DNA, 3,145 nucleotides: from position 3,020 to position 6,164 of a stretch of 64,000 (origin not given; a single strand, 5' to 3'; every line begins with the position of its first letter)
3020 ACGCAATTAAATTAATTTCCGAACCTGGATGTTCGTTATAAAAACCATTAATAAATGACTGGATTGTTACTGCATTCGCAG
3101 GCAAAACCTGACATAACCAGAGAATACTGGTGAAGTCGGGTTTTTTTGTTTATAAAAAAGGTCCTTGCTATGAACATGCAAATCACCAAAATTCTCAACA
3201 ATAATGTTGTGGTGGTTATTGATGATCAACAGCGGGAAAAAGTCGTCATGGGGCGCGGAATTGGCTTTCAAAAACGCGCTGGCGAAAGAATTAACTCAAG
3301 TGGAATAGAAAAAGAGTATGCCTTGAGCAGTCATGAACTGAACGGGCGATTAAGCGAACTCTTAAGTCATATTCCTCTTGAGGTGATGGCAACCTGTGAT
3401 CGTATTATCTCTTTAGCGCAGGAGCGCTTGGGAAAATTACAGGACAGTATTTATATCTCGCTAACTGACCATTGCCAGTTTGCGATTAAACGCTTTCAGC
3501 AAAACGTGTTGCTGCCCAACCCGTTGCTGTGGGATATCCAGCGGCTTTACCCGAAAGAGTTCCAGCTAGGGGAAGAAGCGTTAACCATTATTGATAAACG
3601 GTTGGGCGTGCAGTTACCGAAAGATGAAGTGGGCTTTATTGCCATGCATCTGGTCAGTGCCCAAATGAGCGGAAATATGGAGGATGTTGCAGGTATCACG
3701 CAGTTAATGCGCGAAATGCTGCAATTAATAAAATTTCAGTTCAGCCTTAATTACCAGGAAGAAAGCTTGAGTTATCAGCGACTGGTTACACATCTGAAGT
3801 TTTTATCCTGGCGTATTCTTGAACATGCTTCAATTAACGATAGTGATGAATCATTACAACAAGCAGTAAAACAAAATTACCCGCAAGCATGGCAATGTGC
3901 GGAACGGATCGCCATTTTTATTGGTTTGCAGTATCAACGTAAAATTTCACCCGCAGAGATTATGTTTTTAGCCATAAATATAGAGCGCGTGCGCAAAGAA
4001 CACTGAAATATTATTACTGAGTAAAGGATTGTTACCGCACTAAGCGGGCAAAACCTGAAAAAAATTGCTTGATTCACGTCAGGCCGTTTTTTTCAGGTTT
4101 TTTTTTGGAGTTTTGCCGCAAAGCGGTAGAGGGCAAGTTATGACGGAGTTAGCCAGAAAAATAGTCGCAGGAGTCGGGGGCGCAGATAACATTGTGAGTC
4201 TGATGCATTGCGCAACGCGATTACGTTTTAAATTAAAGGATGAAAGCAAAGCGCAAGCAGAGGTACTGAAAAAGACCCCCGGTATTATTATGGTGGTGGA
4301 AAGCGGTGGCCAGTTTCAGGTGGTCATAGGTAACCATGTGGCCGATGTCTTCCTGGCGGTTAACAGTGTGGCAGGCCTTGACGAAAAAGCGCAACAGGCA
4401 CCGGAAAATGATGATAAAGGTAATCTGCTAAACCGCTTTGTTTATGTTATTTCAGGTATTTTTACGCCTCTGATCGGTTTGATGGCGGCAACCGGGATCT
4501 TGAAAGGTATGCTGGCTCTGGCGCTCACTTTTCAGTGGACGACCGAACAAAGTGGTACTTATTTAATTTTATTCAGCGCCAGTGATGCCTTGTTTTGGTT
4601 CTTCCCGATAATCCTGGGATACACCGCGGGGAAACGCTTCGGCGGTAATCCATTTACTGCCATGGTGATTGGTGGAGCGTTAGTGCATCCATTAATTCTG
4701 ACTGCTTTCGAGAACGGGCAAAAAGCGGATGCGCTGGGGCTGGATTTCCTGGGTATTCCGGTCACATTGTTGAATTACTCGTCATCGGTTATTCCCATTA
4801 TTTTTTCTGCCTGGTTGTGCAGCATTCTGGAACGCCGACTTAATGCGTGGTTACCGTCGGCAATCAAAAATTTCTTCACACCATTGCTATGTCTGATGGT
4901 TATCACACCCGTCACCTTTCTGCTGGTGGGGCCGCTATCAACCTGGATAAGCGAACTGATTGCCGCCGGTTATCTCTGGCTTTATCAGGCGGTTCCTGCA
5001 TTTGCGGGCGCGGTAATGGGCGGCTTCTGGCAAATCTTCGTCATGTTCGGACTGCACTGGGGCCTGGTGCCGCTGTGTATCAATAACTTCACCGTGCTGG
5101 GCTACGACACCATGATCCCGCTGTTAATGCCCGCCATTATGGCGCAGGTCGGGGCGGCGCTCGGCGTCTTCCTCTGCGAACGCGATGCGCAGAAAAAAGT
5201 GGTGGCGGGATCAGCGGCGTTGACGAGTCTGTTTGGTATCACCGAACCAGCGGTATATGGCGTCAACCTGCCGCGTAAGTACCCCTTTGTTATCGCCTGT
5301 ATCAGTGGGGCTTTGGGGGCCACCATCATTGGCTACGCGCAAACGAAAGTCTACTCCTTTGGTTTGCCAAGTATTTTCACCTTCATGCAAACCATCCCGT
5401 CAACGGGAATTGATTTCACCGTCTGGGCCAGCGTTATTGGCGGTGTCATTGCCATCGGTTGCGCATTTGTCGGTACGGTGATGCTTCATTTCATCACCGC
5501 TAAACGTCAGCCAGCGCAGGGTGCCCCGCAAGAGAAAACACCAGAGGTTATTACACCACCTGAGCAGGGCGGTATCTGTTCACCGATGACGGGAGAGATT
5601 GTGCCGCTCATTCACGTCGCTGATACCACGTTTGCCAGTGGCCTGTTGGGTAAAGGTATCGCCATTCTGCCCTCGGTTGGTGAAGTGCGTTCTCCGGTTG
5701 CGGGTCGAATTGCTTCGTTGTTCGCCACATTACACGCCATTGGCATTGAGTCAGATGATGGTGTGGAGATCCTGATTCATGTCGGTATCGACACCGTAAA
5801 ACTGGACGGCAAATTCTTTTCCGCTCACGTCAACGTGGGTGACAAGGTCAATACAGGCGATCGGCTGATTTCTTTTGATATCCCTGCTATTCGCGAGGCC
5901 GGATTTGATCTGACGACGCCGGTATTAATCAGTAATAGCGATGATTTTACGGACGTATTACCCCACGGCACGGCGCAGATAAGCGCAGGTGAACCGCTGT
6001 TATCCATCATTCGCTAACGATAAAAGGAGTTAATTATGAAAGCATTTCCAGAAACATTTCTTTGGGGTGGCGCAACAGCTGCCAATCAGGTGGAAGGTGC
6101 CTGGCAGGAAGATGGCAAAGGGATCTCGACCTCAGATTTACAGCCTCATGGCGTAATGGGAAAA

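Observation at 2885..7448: bgl operon appears wild-type and therefore probably silent: intact bglG-bglF-bglB, two RAT/terminator pairs, and no IS element in the AT-rich promoter region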

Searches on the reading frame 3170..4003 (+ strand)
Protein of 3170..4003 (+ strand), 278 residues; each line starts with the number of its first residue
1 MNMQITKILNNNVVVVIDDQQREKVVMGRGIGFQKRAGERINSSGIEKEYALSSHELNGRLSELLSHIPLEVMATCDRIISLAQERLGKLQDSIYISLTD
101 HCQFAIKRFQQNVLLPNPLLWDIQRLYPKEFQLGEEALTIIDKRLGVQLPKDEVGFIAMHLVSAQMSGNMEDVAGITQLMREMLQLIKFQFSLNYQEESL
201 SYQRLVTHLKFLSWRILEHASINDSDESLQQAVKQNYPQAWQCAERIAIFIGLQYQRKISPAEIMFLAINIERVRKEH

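Call 32: list_cluster_members(proteins=[window:3170-4003:+, L001:8371-9204:+])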
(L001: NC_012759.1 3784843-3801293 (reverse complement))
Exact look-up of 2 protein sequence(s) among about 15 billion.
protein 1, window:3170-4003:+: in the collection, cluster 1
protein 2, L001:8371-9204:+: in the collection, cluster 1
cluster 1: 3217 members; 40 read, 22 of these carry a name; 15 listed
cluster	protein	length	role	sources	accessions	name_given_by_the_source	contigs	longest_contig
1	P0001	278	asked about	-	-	transcriptional antiterminator BglG [Escherichia coli] | beta-glucoside operon transcriptional antiterminator | Cryptic beta-glucoside bgl operon antiterminator n=77 Tax=Bacteria TaxID=2 ...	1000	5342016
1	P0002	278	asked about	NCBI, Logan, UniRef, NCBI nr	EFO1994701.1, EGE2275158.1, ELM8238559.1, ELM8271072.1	transcriptional antiterminator BglG [Escherichia coli] | transcriptional antiterminator BglG n=1 Tax=Escherichia coli TaxID=562 RepID=UPI000B428DC9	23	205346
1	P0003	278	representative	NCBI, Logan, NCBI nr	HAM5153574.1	TPA: transcriptional antiterminator BglG [Escherichia coli] | transcriptional antiterminator BglG [Escherichia coli]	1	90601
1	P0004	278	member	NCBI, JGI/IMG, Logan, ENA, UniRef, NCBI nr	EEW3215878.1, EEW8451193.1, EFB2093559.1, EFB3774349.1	transcriptional antiterminator BglG [Escherichia coli] | transcriptional antiterminator BglG n=1 Tax=Escherichia coli TaxID=562 RepID=UPI0007A5B1F5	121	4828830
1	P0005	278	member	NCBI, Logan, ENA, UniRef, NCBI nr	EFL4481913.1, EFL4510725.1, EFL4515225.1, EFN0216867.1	transcriptional antiterminator BglG [Escherichia fergusonii] | transcriptional antiterminator BglG n=1 Tax=Escherichia fergusonii TaxID=564 ...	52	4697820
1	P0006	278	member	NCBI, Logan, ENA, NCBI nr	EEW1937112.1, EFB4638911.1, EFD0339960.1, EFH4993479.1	transcriptional antiterminator BglG [Escherichia coli]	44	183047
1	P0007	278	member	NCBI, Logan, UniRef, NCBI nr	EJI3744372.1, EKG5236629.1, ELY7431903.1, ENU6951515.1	TPA: transcriptional antiterminator BglG [Escherichia coli] | transcriptional antiterminator BglG n=1 Tax=Escherichia coli TaxID=562 RepID=UPI0010B8230A | transcriptional antiterminator BglG [Escherichia coli]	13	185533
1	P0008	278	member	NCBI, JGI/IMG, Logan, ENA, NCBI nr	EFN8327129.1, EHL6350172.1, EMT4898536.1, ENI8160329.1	transcriptional antiterminator BglG [Escherichia coli]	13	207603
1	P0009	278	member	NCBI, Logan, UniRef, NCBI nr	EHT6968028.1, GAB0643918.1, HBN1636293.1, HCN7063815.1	transcriptional antiterminator BglG [Escherichia coli] | transcriptional antiterminator BglG n=1 Tax=Escherichia coli TaxID=562 RepID=UPI000F4E4ADB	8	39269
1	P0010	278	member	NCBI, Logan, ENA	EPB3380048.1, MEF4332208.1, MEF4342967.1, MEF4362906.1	transcriptional antiterminator BglG [Escherichia coli]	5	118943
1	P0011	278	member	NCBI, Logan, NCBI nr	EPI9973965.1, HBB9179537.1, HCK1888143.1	transcriptional antiterminator BglG [Escherichia coli]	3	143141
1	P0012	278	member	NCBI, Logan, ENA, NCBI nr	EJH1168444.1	transcriptional antiterminator BglG [Escherichia coli]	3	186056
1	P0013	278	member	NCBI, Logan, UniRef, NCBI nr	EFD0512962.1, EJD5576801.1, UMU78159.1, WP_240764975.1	transcriptional antiterminator BglG [Escherichia coli] | transcriptional antiterminator BglG n=1 Tax=Shigella flexneri TaxID=623 ... | transcriptional antiterminator BglG [Shigella flexneri]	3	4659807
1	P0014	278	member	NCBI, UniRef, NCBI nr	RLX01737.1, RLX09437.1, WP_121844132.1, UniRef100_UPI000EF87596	transcriptional antiterminator BglG [Escherichia coli] | transcriptional antiterminator BglG n=2 Tax=Escherichia coli TaxID=562 RepID=UPI000EF87596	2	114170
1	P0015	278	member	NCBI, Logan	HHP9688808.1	TPA: transcriptional antiterminator BglG [Escherichia coli]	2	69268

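Call 37: search_solved_structures(query=window:3170-4003:+, max_evalue=0.001, show_alignments=2)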
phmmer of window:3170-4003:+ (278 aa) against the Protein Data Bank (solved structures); distinct sequences matched with E-value up to 0.001: 7.
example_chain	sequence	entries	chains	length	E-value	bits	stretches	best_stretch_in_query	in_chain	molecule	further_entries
1tlv_A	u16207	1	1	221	1.4e-58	201.7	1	62-274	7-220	Transcription antiterminator licT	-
1h99_A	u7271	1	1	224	7.6e-58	199.2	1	62-277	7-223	TRANSCRIPTION ANTITERMINATOR LICT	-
6twr_A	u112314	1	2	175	8.6e-47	163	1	3-167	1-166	Beta-glucoside bgl operon antiterminator BglG family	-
3rio_A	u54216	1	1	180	1.5e-30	109.7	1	4-164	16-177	PtsGHI operon antiterminator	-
1l1c_A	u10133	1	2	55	3e-11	46.5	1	3-55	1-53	Transcription antiterminator licT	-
3gwh_A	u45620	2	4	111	1.8e-07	34.2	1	172-271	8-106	Transcriptional antiterminator (BglG family)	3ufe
1auu_A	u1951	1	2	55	1.7e-06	31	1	3-50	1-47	SACY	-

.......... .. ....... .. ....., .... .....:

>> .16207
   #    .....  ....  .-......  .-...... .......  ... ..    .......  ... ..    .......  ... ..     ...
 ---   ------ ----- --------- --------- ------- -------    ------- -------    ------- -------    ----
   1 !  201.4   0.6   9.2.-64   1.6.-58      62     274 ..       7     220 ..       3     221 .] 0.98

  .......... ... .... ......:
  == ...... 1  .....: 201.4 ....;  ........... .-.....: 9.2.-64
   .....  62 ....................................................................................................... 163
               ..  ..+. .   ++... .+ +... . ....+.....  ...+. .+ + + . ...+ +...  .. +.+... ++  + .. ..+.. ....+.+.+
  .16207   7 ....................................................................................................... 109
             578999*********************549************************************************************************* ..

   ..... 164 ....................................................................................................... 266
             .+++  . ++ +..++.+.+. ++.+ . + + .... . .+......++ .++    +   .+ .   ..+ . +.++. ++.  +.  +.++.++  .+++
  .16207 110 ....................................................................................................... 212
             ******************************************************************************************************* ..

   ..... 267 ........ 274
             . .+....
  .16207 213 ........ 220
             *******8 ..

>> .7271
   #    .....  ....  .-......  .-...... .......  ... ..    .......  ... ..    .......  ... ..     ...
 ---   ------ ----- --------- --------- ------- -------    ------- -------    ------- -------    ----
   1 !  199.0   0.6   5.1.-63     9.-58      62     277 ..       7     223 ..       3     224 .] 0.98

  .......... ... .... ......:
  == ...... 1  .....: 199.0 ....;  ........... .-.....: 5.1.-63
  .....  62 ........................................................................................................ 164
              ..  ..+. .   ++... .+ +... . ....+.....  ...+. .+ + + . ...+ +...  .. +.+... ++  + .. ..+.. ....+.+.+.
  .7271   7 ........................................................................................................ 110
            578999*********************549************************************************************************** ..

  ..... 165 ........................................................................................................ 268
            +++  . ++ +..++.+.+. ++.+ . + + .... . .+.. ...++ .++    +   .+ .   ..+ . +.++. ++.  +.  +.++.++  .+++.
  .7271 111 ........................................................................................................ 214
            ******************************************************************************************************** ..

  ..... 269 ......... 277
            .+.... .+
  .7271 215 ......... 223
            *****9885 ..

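Call 38: search_protein_families(proteins=[window:3170-4003:+], library=ncbifam, max_evalue=1e-10)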
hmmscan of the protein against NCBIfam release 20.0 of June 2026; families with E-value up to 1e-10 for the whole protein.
window:3170-4003:+ (278 aa): 4 families
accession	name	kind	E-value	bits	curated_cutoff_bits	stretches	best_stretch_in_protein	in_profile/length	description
NF007295.0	PRK09772.1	equivalog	4.3e-198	656.1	322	1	1-278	1-278/278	transcriptional antiterminator BglG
NF046042.1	LicT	equivalog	9.7e-109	362.8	300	1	3-274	1-273/273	BglG family transcription antiterminator LicT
NF047357.1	antiterm_GlcT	equivalog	1.1e-74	251.2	320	1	3-273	1-271/272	glucose PTS transporter transcription antiterminator GlcT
NF041678.1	trans_antitermLacT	equivalog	2.4e-42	145.4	500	1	3-277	2-280/286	transcription antiterminator LacT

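Call 40: find_encoding_contigs(protein=P0002, flank=4000, max_places=6)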
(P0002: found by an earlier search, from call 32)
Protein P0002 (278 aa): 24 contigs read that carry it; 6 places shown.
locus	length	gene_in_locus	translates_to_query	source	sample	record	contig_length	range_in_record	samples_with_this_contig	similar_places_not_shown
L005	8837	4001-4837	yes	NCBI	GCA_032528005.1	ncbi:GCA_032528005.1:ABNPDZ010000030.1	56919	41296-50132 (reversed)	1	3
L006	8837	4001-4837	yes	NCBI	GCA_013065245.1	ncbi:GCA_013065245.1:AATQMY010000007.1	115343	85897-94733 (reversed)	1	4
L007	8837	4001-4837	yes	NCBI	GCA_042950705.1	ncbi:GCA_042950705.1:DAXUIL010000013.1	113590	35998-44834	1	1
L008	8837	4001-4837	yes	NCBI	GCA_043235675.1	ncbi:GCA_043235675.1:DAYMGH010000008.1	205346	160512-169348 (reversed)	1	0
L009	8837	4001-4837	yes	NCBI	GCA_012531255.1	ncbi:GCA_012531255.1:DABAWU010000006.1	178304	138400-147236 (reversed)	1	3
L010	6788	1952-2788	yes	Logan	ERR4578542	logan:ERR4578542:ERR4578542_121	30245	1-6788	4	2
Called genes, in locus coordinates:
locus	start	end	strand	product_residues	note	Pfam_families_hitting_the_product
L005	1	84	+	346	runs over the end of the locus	PF12849:PBP_like_2, PF12727:PBP_like (weak)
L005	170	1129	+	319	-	PF00528:BPD_transp_1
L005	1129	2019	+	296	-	PF00528:BPD_transp_1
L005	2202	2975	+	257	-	PF13175:AAA_15 (weak), PF02463:SMC_N (weak), PF00005:ABC_tran, PF13304:AAA_21 (faint)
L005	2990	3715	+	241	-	PF01895:PhoU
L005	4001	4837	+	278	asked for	PF03123:CAT_RBD, PF00874:PRD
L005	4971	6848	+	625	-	PF00367:PTS_EIIB, PF02378:PTS_EIIC, PF00358:PTS_EIIA_1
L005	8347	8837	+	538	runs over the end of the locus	PF11471:Sugarporin_N, PF02264:LamB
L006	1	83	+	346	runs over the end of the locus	PF12849:PBP_like_2, PF12727:PBP_like (weak)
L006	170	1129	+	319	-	PF00528:BPD_transp_1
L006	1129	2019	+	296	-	PF00528:BPD_transp_1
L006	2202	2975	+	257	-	PF13175:AAA_15 (weak), PF02463:SMC_N (weak), PF00005:ABC_tran, PF13304:AAA_21 (faint)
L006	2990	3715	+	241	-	PF01895:PhoU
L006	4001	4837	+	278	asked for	PF03123:CAT_RBD, PF00874:PRD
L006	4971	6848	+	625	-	PF00367:PTS_EIIB, PF02378:PTS_EIIC, PF00358:PTS_EIIA_1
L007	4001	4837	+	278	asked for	PF03123:CAT_RBD, PF00874:PRD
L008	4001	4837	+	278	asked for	PF03123:CAT_RBD, PF00874:PRD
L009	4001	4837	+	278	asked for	PF03123:CAT_RBD, PF00874:PRD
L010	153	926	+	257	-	PF13175:AAA_15 (weak), PF02463:SMC_N (weak), PF00005:ABC_tran, PF13304:AAA_21 (faint)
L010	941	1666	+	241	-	PF01895:PhoU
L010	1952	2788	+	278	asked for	PF03123:CAT_RBD, PF00874:PRD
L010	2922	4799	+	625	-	PF00367:PTS_EIIB, PF02378:PTS_EIIC, PF00358:PTS_EIIA_1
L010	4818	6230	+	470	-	PF00232:Glyco_hydro_1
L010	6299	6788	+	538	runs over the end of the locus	PF11471:Sugarporin_N, PF02264:LamB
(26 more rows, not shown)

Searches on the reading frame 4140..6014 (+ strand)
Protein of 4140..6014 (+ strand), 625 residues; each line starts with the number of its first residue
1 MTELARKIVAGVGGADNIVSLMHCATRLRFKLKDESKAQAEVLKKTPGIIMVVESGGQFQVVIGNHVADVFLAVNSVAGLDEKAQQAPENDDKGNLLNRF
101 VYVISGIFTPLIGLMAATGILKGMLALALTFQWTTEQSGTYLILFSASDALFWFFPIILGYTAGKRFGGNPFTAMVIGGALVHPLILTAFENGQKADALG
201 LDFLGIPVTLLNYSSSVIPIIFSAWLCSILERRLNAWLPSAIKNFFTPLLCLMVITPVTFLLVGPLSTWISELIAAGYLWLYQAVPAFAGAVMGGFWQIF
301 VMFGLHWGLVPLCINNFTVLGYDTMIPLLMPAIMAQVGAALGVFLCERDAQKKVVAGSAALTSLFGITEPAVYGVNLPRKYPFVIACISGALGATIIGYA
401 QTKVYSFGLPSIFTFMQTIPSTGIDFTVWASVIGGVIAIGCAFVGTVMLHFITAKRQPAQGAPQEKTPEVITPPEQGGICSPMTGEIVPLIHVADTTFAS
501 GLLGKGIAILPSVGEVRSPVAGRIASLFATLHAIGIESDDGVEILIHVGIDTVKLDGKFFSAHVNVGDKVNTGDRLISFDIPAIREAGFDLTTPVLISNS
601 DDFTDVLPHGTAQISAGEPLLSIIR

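Call 38: search_protein_families(proteins=[window:4140-6014:+], library=ncbifam, max_evalue=1e-10)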
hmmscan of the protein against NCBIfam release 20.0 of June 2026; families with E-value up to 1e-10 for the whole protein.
window:4140-6014:+ (625 aa): 14 families
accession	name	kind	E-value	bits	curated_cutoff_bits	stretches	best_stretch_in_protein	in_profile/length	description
NF007335.0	PRK09824.1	equivalog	0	1229.4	894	1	1-625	3-627/627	PTS beta-glucoside transporter subunit IIABC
TIGR01995.1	PTS-II-ABC-beta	subfamily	1.2e-211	704.5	614.7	1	3-623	3-617/618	beta-glucoside-specific PTS transporter subunit IIABC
TIGR01996.1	PTS-II-BC-sucr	equivalog_domain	1.7e-96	323.6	559.3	1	3-448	4-460/461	sucrose-specific PTS transporter subunit IIBC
TIGR00852.1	pts-Glc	subfamily_domain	1.7e-88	296.7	291.1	1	148-433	1-290/290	maltose/glucose-specific PTS transporter subunit IIC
TIGR01992.1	PTS-IIBC-Tre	equivalog_domain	3.2e-69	234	591.95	1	4-449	3-461/463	PTS system trehalose-specific EIIBC component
NF007311.0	PRK09796.1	equivalog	7.6e-68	229.2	722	1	3-453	7-458/485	PTS cellobiose/arbutin/salicin transporter subunit IIBC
NF007152.0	PRK09586.1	equivalog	1.6e-53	182.6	516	1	3-447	8-467/477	PTS N-acetylmuramic acid transporter subunit IIBC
NF008236.0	PRK11007.1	equivalog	5.2e-51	173.7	409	1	7-417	12-433/473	PTS trehalose transporter subunit IIBC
TIGR00830.1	PTBA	subfamily_domain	3.9e-44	149.5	97.5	1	479-599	1-121/121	glucose PTS transporter subunit IIA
NF006962.0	PRK09439.1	equivalog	5.4e-34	117.3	212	1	479-620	23-163/169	PTS glucose transporter subunit IIA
NF007608.0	PRK10255.1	equivalog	4e-33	114.8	1010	1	453-621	475-643/648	PTS N-acetyl glucosamine transporter subunit IIABC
TIGR00826.1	EIIB_glc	domain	2.7e-21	75.7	45.75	1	26-106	1-88/88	glucose PTS transporter subunit EIIB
TIGR02005.1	PTS-IIBC-alpha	subfamily_domain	1.3e-11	43.6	607.3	0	4-71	450-517/524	alpha-glucoside-specific PTS transporter subunit IIBC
TIGR01998.1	PTS-II-BC-nag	equivalog_domain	9.7e-11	41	553.2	1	3-70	403-470/475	N-acetylglucosamine-specific PTS transporter subunit IIBC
